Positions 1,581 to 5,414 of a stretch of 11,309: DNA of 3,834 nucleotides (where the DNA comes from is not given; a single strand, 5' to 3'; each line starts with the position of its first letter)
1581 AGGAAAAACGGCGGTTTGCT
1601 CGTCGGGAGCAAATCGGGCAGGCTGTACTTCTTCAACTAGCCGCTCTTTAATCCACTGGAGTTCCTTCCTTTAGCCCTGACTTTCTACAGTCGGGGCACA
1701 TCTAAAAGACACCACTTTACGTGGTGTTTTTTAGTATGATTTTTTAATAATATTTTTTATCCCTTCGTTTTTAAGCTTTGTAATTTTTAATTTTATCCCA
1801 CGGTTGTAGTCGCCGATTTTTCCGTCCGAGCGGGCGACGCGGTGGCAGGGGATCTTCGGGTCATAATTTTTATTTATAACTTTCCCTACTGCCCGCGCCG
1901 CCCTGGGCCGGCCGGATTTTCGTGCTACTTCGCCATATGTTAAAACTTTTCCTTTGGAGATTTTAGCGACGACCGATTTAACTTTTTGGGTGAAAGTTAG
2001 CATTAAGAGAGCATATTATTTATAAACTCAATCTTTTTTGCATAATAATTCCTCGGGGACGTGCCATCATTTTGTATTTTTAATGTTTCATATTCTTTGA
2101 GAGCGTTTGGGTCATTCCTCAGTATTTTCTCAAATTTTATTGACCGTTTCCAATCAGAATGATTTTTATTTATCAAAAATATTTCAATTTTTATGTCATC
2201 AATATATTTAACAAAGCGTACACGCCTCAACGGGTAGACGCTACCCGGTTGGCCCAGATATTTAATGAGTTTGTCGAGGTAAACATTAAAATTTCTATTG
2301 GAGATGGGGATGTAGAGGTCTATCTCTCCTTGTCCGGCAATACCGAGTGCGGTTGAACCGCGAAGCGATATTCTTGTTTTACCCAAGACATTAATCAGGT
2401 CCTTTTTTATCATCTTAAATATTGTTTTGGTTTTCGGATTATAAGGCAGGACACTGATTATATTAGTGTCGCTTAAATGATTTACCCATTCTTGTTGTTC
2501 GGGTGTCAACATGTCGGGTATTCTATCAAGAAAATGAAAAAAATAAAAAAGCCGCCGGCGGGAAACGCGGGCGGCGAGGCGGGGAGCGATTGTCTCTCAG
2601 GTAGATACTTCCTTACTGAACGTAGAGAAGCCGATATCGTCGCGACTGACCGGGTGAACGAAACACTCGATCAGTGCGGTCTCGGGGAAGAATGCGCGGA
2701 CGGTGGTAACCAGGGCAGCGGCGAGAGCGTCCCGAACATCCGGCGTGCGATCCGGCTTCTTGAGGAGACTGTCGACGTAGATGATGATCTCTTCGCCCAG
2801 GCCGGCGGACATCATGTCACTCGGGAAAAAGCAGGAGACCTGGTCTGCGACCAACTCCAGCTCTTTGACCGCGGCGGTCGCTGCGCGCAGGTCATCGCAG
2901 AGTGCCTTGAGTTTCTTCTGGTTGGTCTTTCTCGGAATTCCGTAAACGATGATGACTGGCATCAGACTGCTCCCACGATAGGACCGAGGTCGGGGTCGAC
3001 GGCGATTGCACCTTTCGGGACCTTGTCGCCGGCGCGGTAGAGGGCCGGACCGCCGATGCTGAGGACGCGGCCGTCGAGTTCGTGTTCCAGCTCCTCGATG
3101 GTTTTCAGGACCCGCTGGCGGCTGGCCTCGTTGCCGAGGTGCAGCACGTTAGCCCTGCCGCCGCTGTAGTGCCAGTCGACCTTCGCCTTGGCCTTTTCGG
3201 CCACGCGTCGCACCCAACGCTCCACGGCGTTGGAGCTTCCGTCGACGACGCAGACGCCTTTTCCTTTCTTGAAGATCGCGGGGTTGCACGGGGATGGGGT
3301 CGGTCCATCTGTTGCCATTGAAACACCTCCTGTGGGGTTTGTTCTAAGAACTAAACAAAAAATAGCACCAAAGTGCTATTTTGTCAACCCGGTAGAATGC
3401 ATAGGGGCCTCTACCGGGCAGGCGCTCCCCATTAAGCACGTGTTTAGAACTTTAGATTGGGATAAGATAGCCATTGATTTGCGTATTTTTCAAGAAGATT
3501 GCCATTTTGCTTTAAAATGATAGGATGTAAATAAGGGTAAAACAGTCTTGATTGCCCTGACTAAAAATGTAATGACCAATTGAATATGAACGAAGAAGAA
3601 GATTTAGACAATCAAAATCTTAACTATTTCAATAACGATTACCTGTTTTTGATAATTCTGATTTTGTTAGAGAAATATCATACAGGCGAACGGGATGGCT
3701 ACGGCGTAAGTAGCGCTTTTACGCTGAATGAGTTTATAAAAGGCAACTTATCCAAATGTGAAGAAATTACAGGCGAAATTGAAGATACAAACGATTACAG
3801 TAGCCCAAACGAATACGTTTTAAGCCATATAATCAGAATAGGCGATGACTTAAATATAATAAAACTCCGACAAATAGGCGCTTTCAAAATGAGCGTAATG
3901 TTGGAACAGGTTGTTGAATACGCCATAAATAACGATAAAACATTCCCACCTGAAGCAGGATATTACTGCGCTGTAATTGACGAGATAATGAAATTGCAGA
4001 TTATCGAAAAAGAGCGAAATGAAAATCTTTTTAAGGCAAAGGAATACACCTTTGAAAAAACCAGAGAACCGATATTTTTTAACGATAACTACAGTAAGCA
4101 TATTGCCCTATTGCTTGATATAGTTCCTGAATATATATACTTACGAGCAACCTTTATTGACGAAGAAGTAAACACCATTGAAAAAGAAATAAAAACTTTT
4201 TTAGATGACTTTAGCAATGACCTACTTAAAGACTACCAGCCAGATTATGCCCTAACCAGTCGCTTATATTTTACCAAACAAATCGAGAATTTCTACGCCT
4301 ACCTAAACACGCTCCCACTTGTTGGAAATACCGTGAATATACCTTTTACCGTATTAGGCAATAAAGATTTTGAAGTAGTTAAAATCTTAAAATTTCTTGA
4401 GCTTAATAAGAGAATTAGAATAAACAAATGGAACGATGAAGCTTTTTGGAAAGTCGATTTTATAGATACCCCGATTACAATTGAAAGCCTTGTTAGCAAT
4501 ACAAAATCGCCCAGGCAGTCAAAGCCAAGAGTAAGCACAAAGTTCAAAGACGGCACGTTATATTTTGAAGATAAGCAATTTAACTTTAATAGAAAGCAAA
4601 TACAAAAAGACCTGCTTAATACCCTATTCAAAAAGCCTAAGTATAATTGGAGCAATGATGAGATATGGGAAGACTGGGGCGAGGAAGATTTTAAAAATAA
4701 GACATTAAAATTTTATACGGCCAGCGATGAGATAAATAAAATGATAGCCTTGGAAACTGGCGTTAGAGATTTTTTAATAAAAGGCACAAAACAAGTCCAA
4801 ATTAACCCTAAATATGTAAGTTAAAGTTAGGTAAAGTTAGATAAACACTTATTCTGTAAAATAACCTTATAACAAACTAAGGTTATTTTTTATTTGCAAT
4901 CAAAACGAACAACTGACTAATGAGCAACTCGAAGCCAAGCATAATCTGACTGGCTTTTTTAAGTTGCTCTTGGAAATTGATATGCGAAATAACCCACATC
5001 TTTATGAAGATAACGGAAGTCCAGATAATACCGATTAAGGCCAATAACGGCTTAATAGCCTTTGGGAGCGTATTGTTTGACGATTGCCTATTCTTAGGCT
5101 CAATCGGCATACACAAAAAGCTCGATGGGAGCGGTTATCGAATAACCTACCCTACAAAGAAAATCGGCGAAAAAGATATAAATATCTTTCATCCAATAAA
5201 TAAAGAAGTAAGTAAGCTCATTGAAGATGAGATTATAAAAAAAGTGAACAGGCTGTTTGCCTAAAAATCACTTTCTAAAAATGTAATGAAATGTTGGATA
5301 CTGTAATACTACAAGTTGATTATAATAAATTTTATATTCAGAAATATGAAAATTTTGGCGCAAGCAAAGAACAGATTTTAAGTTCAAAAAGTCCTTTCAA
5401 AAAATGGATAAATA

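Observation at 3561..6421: Candidate undescribed three-gene module (408-aa unknown, SpoVG homolog, 376-aa unknown) next to a type III R-M system, with a shared start-stop 15-mer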

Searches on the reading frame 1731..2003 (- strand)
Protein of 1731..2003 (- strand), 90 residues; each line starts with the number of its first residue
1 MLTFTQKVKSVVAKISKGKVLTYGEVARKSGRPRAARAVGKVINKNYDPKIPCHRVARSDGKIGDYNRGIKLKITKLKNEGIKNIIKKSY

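Call 7: search_protein_families(library=pfam, proteins=[window:1731-2003:-], max_evalue=0.1)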
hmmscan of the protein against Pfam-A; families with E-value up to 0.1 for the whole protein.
window:1731-2003:- (90 aa): 1 family
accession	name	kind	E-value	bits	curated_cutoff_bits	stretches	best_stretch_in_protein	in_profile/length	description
PF01035.26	DNA_binding_1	-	9.9e-26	89.8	27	1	4-82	2-81/81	6-O-methylguanine DNA methyltransferase, DNA binding domain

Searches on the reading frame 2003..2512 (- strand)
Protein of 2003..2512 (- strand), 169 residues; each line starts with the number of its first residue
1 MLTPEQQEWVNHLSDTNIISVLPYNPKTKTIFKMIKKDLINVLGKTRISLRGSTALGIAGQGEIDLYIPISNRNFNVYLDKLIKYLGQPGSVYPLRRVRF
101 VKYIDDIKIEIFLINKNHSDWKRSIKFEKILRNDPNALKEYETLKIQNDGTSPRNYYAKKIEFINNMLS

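Call 7: search_protein_families(library=pfam, proteins=[window:2003-2512:-], max_evalue=0.1)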
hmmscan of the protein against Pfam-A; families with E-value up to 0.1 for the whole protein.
window:2003-2512:- (169 aa): 1 family
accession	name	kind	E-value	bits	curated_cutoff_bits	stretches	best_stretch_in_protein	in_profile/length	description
PF04229.20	GrpB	-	8.4e-14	52.5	25.5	1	19-168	2-157/159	GrpB protein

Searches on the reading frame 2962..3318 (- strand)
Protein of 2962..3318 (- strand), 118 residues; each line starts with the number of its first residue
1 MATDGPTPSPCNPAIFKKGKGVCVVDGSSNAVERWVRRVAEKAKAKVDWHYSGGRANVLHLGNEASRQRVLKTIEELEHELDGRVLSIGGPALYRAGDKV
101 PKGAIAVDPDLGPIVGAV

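Call 7: search_protein_families(library=pfam, proteins=[window:2962-3318:-], max_evalue=0.1)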
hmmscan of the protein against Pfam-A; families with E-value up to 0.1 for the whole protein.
window:2962-3318:- (118 aa): 1 family
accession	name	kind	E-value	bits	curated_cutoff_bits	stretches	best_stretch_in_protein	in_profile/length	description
PF12124.13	bCoV_SUD_C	-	0.043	14.1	25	1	43-88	12-58/66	Betacoronavirus SUD-C domain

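Call 98: find_encoding_contigs(protein=window:2965-3318:-, flank=8000, max_places=6)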
Protein seq(118 aa) (118 aa): 2 contigs read that carry it; 1 place shown.
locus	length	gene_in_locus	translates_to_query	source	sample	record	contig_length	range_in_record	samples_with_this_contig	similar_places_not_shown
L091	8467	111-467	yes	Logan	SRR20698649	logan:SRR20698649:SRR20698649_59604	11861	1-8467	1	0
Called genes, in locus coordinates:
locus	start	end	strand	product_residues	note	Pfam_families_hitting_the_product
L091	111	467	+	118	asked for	-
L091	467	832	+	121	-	-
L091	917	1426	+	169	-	PF04229:GrpB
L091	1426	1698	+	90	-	PF01035:DNA_binding_1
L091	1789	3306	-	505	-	-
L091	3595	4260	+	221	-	PF00687:Ribosomal_L1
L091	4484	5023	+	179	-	-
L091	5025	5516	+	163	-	PF00383:dCMP_cyt_deam_1, PF14437:MafB19-deam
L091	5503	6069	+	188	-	PF13207:AAA_17, PF13238:AAA_18 (weak)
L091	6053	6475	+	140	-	PF00692:dUTPase, PF22769:DCD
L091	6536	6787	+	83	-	-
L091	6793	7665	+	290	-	PF00303:Thymidylat_synt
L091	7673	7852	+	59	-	-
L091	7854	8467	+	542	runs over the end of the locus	-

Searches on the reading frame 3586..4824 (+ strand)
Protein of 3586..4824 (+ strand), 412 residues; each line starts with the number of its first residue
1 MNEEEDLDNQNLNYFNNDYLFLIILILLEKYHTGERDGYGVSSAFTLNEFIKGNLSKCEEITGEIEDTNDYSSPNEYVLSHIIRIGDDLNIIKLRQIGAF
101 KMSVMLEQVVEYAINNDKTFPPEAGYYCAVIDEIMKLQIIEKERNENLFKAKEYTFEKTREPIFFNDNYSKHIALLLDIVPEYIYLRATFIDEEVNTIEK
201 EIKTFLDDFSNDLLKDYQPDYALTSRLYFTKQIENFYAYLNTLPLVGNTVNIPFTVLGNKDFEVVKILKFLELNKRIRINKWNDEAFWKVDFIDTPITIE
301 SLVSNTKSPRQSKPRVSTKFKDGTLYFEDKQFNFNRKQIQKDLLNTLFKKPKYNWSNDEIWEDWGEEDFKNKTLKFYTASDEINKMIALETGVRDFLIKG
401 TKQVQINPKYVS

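Call 7: search_protein_families(library=pfam, proteins=[window:3586-4824:+], max_evalue=0.1)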
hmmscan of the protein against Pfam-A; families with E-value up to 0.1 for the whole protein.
window:3586-4824:+ (412 aa): 0 families

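Call 8: search_protein_families(library=phrogs, proteins=[window:3586-4824:+], max_evalue=0.1)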
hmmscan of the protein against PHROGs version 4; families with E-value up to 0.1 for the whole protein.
window:3586-4824:+ (412 aa): 0 families

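Call 9: search_protein_families(library=ncbifam, proteins=[window:3586-4824:+], max_evalue=0.1)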
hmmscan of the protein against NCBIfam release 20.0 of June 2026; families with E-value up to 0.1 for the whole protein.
window:3586-4824:+ (412 aa): 0 families

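Call 11: find_homologous_proteins(query=window:3586-4824:+)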
Query window:3586-4824:+ (412 aa): 25 proteins with E <= 0.001 among 3689 candidates.
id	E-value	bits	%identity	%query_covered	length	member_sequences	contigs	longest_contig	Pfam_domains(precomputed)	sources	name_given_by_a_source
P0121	8.3e-264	893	97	100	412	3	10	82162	-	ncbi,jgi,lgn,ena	jgi:hypothetical protein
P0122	4.7e-242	821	88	100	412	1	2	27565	-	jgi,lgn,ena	jgi:hypothetical protein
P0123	9.9e-222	754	81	99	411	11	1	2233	-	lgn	-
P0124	6.9e-199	679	78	95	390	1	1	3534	-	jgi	jgi:hypothetical protein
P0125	7.4e-160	550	61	99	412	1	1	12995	-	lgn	-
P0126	3.2e-149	515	58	96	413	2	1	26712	-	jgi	-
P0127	2.9e-146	506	58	96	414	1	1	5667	-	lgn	-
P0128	4.1e-145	502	59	97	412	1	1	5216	-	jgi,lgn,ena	-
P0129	1.8e-95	338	55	68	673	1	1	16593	-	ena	-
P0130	2.4e-46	177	31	97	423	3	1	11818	-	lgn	-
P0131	1.4e-45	174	34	99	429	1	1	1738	-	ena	-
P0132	2.5e-45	173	32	100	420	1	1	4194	-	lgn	-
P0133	2.5e-44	170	33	97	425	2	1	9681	-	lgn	-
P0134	1.0e-39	155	78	23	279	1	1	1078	-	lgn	-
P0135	4.0e-39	153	77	22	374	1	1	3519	-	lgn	-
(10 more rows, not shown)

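Call 15: find_encoding_contigs(protein=P0121, flank=10000, max_places=8)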
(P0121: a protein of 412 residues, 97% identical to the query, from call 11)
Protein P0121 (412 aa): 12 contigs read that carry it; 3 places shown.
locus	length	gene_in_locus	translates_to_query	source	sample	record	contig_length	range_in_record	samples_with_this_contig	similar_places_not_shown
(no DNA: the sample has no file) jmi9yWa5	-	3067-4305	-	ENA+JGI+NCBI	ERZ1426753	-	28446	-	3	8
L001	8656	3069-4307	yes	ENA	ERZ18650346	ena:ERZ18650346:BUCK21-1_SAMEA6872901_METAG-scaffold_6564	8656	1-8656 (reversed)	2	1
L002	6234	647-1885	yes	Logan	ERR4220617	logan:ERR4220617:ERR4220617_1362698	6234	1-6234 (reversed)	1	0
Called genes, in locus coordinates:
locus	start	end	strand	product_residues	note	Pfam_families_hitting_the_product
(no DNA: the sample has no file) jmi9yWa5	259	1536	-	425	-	PF00037:Fer4 (faint), PF12801:Fer4_5, PF14697:Fer4_21 (faint), PF12801:Fer4_5, PF12797:Fer4_2 (faint), PF13237:Fer4_10, PF13187:Fer4_9 (weak), PF27309:MJ0753_N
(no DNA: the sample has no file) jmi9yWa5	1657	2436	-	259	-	PF09864:MliC, PF03891:DUF333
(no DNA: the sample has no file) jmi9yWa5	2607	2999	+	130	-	-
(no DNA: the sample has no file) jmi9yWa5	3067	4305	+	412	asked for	-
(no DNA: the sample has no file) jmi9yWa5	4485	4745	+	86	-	PF04026:SpoVG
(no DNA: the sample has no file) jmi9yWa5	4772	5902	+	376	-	-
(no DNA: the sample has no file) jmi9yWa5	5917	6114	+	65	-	-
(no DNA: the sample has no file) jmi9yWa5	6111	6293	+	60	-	PF12728:HTH_17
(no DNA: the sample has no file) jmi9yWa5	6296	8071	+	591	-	PF01555:N6_N4_Mtase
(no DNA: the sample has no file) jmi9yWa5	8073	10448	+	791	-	PF04851:ResIII, PF18766:SWI2_SNF2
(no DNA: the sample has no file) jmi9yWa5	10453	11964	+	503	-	PF00239:Resolvase, PF07508:Recombinase, PF13408:Zn_ribbon_recom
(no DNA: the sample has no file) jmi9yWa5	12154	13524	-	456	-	PF03979:Sigma70_r1_1 (weak), PF00140:Sigma70_r1_2, PF04542:Sigma70_r2, PF04539:Sigma70_r3, PF04545:Sigma70_r4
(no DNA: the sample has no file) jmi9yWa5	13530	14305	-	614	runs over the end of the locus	PF01807:Zn_ribbon_DnaG, PF08275:DNAG_N, PF01751:Toprim, PF13155:Toprim_2, PF13362:Toprim_3 (weak), PF13662:Toprim_4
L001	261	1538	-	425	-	PF00037:Fer4 (faint), PF12801:Fer4_5, PF14697:Fer4_21 (faint), PF12801:Fer4_5, PF12797:Fer4_2 (faint), PF13237:Fer4_10, PF13187:Fer4_9 (weak), PF27309:MJ0753_N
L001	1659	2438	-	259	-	PF09864:MliC, PF03891:DUF333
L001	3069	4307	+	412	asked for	-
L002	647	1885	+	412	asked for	-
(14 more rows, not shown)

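Call 39: predict_structure(alignment_id=A3)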
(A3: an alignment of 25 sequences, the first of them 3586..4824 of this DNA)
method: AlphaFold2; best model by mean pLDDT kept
length: 412 residues; sequences in the alignment: 25
mean_pLDDT: 85.2   pTM: 0.71
mean pLDDT of the five models: 85.2, 84.1, 83.4, 82.3, 81.9
residues with pLDDT >= 90: 209; 70-90: 165; 50-70: 15; < 50: 23
segments of 3 or more residues with pLDDT < 50: 1-8, 306-315, 368-372
pLDDT, mean of each block of 10 residues (from residue 1): 43 88 97 87 94 86 82 90 91 92 94 84 84 93 93 88 81 87 94 93 94 85 84 93 87 89 95 93 89 86 55 59 88 90 92 87 65 68 85 83 86 74
secondary structure, 60 per line:
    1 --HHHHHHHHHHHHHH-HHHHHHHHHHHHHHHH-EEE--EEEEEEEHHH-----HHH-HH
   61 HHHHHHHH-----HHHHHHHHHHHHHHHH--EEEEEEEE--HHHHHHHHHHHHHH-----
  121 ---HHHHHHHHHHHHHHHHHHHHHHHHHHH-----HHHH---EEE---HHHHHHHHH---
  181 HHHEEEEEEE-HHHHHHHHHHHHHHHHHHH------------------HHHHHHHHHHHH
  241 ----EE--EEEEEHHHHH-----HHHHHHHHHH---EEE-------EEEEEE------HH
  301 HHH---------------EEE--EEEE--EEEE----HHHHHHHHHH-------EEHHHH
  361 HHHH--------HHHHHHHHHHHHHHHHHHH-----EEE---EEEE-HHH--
elements in order: H3-16 H18-33 E35-37 E40-46 H59-68 H74-89 E92-99 H102-115 H124-150 H156-159 E163-165 H169-177 E184-190 H192-210 H229-240 E249-253 H254-258 H264-273 E277-279 E287-292 H299-303 E319-321 E324-327 E330-333 H338-347 H357-364 H373-391 E397-399 E403-406

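Call 77: search_protein_families(library=padloc, proteins=[window:3586-4824:+], max_evalue=0.01)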
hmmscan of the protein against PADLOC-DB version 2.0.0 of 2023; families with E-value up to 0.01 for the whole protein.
window:3586-4824:+ (412 aa): 0 families

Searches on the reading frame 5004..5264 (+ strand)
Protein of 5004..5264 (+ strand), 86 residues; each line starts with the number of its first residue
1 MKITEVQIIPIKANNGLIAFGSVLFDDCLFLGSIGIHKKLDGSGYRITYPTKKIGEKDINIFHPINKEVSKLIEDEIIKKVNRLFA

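Call 7: search_protein_families(library=pfam, proteins=[window:5004-5264:+], max_evalue=0.1)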
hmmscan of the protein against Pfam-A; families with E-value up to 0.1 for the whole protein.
window:5004-5264:+ (86 aa): 1 family
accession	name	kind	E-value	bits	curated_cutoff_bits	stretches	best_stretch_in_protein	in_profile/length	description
PF04026.17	SpoVG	-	8.2e-11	42.3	29.6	1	1-80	1-79/82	SpoVG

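Call 8: search_protein_families(library=phrogs, proteins=[window:5004-5264:+], max_evalue=0.1)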
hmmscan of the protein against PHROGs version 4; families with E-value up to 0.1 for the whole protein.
window:5004-5264:+ (86 aa): 0 families

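Call 9: search_protein_families(library=ncbifam, proteins=[window:5004-5264:+], max_evalue=0.1)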
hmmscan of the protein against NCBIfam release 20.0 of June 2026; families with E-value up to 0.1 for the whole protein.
window:5004-5264:+ (86 aa): 1 family
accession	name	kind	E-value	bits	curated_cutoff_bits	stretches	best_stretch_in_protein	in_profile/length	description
NF009749.0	PRK13259.1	equivalog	4.4e-09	36.3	108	1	1-83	1-82/96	septation regulator SpoVG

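Call 77: search_protein_families(library=padloc, proteins=[window:5004-5264:+], max_evalue=0.01)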
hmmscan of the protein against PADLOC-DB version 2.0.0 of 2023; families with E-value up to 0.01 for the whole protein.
window:5004-5264:+ (86 aa): 0 families
